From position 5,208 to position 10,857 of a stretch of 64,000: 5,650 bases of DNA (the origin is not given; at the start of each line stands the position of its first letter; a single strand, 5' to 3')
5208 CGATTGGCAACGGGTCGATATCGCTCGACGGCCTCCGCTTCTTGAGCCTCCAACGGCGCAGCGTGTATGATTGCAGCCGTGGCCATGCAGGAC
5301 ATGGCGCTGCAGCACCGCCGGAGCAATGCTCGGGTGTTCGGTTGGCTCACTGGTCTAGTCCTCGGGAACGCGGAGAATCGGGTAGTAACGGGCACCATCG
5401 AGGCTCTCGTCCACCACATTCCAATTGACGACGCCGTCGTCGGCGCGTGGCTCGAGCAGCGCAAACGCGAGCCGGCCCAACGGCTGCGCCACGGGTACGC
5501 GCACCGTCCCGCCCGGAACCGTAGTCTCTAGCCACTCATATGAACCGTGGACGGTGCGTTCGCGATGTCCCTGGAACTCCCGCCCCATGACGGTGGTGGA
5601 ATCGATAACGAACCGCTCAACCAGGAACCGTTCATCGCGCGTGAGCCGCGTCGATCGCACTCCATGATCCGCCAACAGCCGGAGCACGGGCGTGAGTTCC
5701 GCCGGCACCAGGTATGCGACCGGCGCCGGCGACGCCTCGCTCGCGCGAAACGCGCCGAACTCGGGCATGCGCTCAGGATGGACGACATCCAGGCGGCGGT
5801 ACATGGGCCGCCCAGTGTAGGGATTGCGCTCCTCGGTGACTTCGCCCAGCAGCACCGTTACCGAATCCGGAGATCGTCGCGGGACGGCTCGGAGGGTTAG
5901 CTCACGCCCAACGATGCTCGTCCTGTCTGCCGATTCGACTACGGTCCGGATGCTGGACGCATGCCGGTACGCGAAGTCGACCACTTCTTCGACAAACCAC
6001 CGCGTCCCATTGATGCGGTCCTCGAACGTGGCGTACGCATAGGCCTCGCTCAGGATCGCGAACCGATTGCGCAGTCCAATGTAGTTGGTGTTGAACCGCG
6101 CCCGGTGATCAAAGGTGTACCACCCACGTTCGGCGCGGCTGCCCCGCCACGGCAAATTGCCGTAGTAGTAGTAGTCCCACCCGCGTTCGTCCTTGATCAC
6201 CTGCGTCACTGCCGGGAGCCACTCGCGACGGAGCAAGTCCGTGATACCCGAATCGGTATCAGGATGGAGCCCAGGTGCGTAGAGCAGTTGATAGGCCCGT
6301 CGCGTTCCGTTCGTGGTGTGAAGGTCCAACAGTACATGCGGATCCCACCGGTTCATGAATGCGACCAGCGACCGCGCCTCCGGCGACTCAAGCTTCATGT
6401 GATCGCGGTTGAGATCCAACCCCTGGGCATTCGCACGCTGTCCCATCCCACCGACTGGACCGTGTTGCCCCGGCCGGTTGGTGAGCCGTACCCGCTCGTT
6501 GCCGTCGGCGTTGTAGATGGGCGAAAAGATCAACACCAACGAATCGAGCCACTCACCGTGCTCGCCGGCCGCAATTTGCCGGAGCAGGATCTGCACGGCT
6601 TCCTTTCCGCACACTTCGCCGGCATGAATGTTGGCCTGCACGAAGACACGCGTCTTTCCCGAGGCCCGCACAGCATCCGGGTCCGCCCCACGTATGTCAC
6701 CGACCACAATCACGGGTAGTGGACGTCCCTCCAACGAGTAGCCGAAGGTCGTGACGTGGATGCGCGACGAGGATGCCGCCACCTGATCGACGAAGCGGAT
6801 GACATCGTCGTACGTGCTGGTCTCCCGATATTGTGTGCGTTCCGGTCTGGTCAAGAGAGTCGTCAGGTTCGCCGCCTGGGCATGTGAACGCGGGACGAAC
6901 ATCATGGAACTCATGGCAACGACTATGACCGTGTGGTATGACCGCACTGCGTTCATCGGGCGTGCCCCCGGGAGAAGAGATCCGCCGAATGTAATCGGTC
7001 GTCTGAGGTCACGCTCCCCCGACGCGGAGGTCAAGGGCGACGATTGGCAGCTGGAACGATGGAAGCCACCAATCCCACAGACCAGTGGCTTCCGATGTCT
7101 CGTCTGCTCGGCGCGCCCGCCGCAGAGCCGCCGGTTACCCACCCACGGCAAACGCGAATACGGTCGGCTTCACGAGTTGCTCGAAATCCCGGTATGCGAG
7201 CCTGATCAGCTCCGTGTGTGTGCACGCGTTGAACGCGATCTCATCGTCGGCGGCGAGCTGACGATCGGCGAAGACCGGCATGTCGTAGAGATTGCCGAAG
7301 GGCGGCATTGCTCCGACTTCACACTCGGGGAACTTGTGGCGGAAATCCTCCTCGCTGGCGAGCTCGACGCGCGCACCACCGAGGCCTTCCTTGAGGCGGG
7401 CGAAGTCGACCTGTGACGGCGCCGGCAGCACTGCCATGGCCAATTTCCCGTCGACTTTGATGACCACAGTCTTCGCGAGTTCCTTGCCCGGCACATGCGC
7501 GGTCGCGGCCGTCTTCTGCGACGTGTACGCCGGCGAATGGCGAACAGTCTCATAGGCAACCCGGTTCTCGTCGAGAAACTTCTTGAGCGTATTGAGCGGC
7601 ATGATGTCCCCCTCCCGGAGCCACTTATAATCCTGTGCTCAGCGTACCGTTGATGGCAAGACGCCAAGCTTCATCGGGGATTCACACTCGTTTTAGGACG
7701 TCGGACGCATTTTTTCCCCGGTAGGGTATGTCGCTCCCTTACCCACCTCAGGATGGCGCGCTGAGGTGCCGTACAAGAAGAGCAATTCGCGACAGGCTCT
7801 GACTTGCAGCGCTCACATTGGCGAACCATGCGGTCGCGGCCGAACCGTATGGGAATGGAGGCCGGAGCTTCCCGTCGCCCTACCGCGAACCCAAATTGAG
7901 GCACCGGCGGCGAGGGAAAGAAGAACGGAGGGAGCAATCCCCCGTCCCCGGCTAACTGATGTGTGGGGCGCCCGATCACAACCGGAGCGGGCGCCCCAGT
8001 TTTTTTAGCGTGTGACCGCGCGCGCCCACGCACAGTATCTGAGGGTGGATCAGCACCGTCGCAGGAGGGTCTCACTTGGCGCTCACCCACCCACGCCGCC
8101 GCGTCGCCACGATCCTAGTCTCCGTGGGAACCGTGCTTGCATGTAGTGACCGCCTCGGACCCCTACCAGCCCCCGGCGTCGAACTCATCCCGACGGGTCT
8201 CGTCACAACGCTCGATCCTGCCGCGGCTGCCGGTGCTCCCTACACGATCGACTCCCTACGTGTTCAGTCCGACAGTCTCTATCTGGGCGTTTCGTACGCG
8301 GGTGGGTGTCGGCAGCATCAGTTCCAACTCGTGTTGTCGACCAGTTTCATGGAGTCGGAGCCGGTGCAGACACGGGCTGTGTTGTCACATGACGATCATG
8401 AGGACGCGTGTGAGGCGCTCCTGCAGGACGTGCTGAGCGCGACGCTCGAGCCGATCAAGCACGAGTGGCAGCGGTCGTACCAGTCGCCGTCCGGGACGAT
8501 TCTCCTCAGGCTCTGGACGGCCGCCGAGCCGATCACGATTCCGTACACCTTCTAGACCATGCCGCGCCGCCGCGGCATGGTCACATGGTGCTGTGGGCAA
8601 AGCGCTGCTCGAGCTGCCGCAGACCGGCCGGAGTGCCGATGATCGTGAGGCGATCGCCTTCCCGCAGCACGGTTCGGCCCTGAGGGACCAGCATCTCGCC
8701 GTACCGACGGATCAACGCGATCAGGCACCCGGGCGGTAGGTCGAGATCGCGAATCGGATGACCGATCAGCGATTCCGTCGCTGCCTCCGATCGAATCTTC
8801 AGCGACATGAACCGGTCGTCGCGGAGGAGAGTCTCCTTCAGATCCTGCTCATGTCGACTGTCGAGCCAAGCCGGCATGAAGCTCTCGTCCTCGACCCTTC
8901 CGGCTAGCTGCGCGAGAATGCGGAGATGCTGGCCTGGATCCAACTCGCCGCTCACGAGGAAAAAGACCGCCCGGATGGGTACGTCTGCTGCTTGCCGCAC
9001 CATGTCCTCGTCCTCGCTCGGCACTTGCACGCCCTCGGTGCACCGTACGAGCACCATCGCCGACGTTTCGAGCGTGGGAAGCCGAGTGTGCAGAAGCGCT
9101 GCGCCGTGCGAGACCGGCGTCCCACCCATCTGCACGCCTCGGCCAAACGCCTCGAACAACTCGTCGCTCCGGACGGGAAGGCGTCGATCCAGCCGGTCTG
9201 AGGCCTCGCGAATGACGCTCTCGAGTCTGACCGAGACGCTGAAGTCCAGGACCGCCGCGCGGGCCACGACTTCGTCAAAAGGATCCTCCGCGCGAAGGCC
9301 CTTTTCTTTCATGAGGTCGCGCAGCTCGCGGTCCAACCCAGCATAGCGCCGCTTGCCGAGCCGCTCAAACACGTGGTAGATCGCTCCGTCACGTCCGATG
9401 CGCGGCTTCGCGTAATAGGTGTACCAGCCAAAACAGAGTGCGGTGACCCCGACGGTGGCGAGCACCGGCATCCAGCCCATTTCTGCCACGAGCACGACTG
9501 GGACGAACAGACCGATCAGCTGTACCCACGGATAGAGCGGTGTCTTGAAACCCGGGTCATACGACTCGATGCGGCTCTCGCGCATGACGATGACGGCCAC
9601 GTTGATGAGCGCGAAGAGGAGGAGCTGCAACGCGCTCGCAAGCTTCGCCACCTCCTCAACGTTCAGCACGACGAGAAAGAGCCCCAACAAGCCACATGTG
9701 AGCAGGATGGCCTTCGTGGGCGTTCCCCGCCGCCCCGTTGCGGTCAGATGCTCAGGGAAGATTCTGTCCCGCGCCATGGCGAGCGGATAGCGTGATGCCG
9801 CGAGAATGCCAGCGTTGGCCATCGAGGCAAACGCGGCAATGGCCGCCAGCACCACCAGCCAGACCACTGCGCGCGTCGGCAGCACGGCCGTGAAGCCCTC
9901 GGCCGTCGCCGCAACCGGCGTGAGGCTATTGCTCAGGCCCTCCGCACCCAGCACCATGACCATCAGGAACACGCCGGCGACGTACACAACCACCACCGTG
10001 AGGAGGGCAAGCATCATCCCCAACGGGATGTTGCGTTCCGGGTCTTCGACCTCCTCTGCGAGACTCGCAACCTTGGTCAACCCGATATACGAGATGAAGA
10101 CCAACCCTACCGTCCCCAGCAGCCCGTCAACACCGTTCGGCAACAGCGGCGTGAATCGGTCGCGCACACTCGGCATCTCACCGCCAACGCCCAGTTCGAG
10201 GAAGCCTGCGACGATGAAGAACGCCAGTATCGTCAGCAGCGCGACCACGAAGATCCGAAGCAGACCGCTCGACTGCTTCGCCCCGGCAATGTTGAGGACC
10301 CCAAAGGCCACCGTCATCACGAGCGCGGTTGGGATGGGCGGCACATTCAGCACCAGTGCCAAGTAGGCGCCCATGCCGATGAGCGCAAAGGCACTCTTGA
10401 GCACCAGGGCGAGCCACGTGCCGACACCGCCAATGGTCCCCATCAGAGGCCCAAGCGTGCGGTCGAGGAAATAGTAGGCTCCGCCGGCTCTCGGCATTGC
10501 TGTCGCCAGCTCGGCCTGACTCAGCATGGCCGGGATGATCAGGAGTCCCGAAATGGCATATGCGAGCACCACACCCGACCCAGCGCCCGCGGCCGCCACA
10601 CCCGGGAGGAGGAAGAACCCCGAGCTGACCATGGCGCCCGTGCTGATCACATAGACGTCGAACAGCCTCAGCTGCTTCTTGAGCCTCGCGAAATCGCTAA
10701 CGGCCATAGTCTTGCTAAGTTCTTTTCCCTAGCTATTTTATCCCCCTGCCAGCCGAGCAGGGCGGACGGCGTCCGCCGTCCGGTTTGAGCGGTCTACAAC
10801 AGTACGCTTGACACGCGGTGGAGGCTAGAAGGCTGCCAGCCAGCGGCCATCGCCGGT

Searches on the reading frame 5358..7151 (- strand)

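Call 39: search_protein_families(library=pfam, proteins=[window:5358-7151:-], max_evalue=0.0001)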
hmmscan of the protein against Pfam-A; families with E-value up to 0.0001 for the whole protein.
window:5358-7151:- (598 aa): 1 family
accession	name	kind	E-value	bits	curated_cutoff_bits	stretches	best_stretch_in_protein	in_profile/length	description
PF00246.29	Peptidase_M14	-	1.2e-19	71.5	21.6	1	119-254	3-136/286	Zinc carboxypeptidase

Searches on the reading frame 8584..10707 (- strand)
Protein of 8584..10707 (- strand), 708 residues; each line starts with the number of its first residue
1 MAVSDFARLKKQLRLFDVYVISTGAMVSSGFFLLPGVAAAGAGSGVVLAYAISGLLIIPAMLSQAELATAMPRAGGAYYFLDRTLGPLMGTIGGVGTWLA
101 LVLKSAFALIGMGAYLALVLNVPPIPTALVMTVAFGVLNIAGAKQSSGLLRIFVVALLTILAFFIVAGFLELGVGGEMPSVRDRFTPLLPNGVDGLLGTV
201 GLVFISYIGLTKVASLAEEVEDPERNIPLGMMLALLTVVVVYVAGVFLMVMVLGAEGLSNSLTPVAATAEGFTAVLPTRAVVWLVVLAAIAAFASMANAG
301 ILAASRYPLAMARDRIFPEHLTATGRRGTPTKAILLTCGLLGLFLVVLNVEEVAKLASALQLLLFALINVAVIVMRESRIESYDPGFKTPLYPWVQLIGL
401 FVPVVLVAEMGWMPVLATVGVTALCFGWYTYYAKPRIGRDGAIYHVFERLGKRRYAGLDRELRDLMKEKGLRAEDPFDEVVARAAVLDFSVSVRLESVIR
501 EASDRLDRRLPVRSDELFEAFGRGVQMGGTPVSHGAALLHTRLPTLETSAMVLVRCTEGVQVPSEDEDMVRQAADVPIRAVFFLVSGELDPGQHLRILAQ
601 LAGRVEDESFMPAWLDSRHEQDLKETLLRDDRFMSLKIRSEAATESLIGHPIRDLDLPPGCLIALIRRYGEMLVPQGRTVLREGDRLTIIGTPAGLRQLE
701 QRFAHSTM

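Call 39: search_protein_families(library=pfam, proteins=[window:8584-10707:-], max_evalue=0.0001)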
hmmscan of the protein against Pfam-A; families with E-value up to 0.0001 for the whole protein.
window:8584-10707:- (708 aa): 4 families
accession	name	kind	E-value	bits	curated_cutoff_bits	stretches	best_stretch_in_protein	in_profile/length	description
PF00324.27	AA_permease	-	2.6e-46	158.7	24.6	1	18-417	2-427/470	Amino acid permease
PF13520.12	AA_permease_2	-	4.2e-40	138.4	27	1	13-407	1-401/427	Amino acid permease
PF02080.26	TrkA_C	-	2.3e-15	56.7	27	1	645-703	10-70/71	TrkA-C domain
PF00359.27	PTS_EIIA_2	-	1.5e-12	48.1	27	1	496-627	18-141/144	Phosphoenolpyruvate-dependent sugar phosphotransferase system, EIIA 2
